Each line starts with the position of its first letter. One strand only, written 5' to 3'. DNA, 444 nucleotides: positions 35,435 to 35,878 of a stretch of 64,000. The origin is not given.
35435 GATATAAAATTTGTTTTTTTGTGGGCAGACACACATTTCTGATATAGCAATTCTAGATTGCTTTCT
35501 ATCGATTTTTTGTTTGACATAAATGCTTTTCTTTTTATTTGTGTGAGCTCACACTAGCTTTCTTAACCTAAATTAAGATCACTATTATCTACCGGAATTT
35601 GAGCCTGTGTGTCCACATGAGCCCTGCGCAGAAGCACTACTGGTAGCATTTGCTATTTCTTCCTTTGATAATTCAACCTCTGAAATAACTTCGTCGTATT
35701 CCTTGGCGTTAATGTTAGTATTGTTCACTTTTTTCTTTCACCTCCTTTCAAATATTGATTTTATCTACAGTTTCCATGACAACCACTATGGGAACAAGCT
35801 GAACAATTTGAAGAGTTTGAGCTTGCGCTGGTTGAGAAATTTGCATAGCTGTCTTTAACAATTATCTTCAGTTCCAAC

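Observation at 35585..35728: Unannotated 47-codon ORF with strong SD encoding a leader + Ser/Cys/Thr/Gly core: best precursor-peptide candidate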

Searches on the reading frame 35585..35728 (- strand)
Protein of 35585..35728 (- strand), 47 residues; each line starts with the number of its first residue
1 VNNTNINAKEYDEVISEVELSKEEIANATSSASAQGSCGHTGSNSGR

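Call 6: search_protein_families(library=pfam, proteins=[window:35585-35728:-], max_evalue=0.01)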
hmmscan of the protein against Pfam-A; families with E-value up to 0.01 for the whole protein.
window:35585-35728:- (47 aa): 0 families

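Call 7: search_protein_families(library=ncbifam, proteins=[window:35585-35728:-], max_evalue=0.01)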
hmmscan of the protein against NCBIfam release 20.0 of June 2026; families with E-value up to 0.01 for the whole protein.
window:35585-35728:- (47 aa): 0 families

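Call 41: find_homologous_proteins(query=A3, max_evalue=10)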
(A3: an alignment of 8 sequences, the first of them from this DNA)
Query A3 (8 sequences) (47 aa, profile of the alignment): 9 proteins with E <= 10 among 38 candidates.
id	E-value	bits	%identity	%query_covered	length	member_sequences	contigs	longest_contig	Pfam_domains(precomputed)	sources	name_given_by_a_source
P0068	7.6e-20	88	91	23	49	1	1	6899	-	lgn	-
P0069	1.9e-19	87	73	23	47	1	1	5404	-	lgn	-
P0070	9.4e-16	75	82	23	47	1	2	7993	-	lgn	-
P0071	2.9e-15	73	91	23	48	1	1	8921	-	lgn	-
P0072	1.7e-14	71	83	100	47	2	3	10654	-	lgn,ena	-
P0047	2.9e-14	70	100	100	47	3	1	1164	-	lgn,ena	-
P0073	6.5e-14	69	89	100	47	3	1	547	-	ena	-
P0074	1.2e-13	68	43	49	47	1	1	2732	-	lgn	-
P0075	8.1e-13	66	87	81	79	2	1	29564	-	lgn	-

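Call 43: find_encoding_contigs(protein=P0070, flank=8000, max_places=2)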
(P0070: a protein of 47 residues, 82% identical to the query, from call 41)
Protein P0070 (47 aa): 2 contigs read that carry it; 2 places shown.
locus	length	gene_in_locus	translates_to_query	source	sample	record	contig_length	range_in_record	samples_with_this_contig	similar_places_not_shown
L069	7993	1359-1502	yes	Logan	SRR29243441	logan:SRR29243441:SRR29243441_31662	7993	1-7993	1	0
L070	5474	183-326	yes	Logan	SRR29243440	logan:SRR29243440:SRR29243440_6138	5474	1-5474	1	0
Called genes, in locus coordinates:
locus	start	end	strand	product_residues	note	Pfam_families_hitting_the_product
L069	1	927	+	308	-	?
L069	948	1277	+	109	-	PF18899:DUF5655, PF08818:DUF1801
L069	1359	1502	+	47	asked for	-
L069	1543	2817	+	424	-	PF02624:YcaO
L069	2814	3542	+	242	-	PF00881:Nitroreductase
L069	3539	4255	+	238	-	PF13529:Peptidase_C39_2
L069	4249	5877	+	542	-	PF00005:ABC_tran, PF00931:NB-ARC (faint), PF02463:SMC_N, PF13166:AAA_13 (faint), PF13175:AAA_15 (faint), PF13555:AAA_29 (faint), PF12848:ABC_tran_Xtn, PF00005:ABC_tran, +3 more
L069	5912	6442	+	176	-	-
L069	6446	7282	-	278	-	-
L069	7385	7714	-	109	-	-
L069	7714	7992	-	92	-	?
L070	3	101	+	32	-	?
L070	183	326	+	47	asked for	-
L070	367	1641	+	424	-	PF02624:YcaO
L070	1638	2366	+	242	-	PF00881:Nitroreductase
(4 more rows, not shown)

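Call 44: find_encoding_contigs(protein=P0071, flank=8000, max_places=2)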
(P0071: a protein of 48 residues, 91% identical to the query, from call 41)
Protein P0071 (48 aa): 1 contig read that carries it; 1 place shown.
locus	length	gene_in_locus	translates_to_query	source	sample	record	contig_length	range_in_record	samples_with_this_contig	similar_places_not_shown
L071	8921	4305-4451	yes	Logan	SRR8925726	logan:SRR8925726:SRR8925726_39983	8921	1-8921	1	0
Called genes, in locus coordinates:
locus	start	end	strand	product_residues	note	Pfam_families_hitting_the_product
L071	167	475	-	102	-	-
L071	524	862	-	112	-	PF03819:MazG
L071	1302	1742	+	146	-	PF00293:NUDIX (weak)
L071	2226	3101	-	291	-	PF04055:Radical_SAM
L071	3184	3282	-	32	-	-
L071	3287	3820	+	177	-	PF10881:DUF2726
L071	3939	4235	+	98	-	-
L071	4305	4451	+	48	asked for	-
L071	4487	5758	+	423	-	PF02624:YcaO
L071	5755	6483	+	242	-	PF00881:Nitroreductase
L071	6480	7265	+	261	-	PF13529:Peptidase_C39_2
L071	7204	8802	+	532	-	PF02463:SMC_N, PF00005:ABC_tran, PF13175:AAA_15 (faint), PF13555:AAA_29 (faint), PF05729:NACHT (faint), PF13304:AAA_21 (faint), PF12848:ABC_tran_Xtn (weak), PF00005:ABC_tran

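Call 45: search_protein_families(library=ncbifam, proteins=[L069:4249-5877:+, L071:7204-8802:+, L069:3539-4255:+, L071:6480-7265:+], max_evalue=0.00001)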
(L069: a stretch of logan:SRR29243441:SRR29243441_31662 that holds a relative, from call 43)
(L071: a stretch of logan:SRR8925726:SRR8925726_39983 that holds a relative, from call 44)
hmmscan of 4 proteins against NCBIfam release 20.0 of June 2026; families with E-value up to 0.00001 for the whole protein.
L069:4249-5877:+ (542 aa): 179 families (the best 25 are shown)
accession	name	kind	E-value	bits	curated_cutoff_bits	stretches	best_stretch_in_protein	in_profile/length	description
NF000355.4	ribo_prot_ABC_F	equivalog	7.6e-122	407.7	380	1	14-535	5-494/499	ribosomal protection-like ABC-F family protein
TIGR03719.1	ABC_ABC_ChvD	subfamily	6.5e-83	279.2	806.75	1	16-533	10-506/552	energy-dependent translational throttle protein EttA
NF043038.1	ABCF_CplR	exception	7.2e-83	279.1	780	3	175-531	96-460/544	ABC-F type ribosomal protection protein CplR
NF008775.0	PRK11819.1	equivalog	8.2e-83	278.9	599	1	16-533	12-508/556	energy-dependent translational throttle protein EttA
NF000170.2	ABCF_Vga_all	exception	8e-82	275.4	725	1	20-532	12-445/521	Vga family ABC-F type ribosomal protection protein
NF050005.1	ABC_ATPase_Uup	equivalog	2e-78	264.2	900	1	11-533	3-503/636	ATP-binding cassette ATPase Uup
NF000171.1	ABCF_producer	exception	3.4e-76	256.8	800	1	22-534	14-528/541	TlrC/CarA/OleB/SrmB family ABC-F type ribosomal protection protein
NF000169.2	ABCF_Sal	exception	2.2e-75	254.4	725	1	22-531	12-492/542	Sal family ABC-F type ribosomal protection protein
NF000168.2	ABCF_Msr_all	exception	3.5e-75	253.5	680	2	170-533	96-471/487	Msr family ABC-F type ribosomal protection protein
NF011646.0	PRK15064.1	equivalog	1.3e-74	251.5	762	2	153-530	134-498/530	ABC-F family ATPase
NF007921.0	PRK10636.1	equivalog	7.5e-74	249.1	917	1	19-534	9-494/638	ABC transporter ATP-binding protein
NF008358.0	PRK11147.1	equivalog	9.5e-73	245.5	936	1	12-533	4-503/635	ABC transporter ATP-binding protein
NF000514.1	ABCF_OptrA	exception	2e-63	214.8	1450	1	14-531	24-523/655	ABC-F type ribosomal protection protein OptrA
NF000167.2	ABCF_Lsa_all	exception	8e-61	206.5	750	2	158-533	101-485/492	Lsa family ABC-F type ribosomal protection protein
NF000166.1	ABCF_CarA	exception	5.5e-59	199.8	1050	1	23-533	17-538/556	ABC-F type ribosomal protection protein Car(A)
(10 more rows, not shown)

L071:7204-8802:+ (532 aa): 190 families (the best 25 are shown)
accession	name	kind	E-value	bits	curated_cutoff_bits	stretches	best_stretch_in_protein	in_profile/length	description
NF000355.4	ribo_prot_ABC_F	equivalog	3.6e-120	402.2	380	1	14-528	8-496/499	ribosomal protection-like ABC-F family protein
NF000168.2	ABCF_Msr_all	exception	2.4e-84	283.7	680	3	164-525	98-472/487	Msr family ABC-F type ribosomal protection protein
TIGR03719.1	ABC_ABC_ChvD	subfamily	6.9e-84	282.4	806.75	1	12-525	9-507/552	energy-dependent translational throttle protein EttA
NF008775.0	PRK11819.1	equivalog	7.3e-84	282.3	599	1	12-525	11-509/556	energy-dependent translational throttle protein EttA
NF011646.0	PRK15064.1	equivalog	1.5e-79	267.8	762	2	106-525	98-502/530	ABC-F family ATPase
NF000170.2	ABCF_Vga_all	exception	5.7e-78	262.7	725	2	164-530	76-451/521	Vga family ABC-F type ribosomal protection protein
NF050005.1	ABC_ATPase_Uup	equivalog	7.6e-76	255.6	900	1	9-524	4-503/636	ATP-binding cassette ATPase Uup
NF000171.1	ABCF_producer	exception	5.6e-74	249.5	800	1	19-524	14-527/541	TlrC/CarA/OleB/SrmB family ABC-F type ribosomal protection protein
NF000169.2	ABCF_Sal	exception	4.3e-73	246.8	725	2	151-525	115-495/542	Sal family ABC-F type ribosomal protection protein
NF008358.0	PRK11147.1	equivalog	1.3e-71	241.7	936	1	10-523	5-502/635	ABC transporter ATP-binding protein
NF043038.1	ABCF_CplR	exception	8.1e-69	232.7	780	2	132-524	68-462/544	ABC-F type ribosomal protection protein CplR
NF007921.0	PRK10636.1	equivalog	4.8e-64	216.7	917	1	15-522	8-491/638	ABC transporter ATP-binding protein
NF000167.2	ABCF_Lsa_all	exception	4.1e-63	214.1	750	2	137-528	92-489/492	Lsa family ABC-F type ribosomal protection protein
NF000514.1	ABCF_OptrA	exception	5.4e-57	193.5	1450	2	15-415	27-414/655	ABC-F type ribosomal protection protein OptrA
NF000166.1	ABCF_CarA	exception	4e-56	190.3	1050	1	14-524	12-538/556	ABC-F type ribosomal protection protein Car(A)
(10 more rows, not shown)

L069:3539-4255:+ (238 aa): 0 families

L071:6480-7265:+ (261 aa): 0 families

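Call 61: find_related_loci(query=A3, collection=metagenome_contigs, flank=7000)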
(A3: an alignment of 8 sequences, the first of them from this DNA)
Query A3 (47 aa) in metagenome_contigs; peptide patterns used: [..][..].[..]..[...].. (x = any residue, [..] = any of these).
86 stretches matched a pattern; 3 encode a relative of the query (tblastn E <= 1e-3); 3 distinct loci.
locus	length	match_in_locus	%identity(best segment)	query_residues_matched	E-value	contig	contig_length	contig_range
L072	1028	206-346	98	1-47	5e-28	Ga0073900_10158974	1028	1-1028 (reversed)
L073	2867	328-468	98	1-47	1e-27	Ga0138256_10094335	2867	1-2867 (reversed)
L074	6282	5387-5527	87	1-47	3e-24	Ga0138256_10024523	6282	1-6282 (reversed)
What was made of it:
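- Tried and rejected: The metagenome scan with the precursor alignment returned only three loci, all close P1 relatives (call 61).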
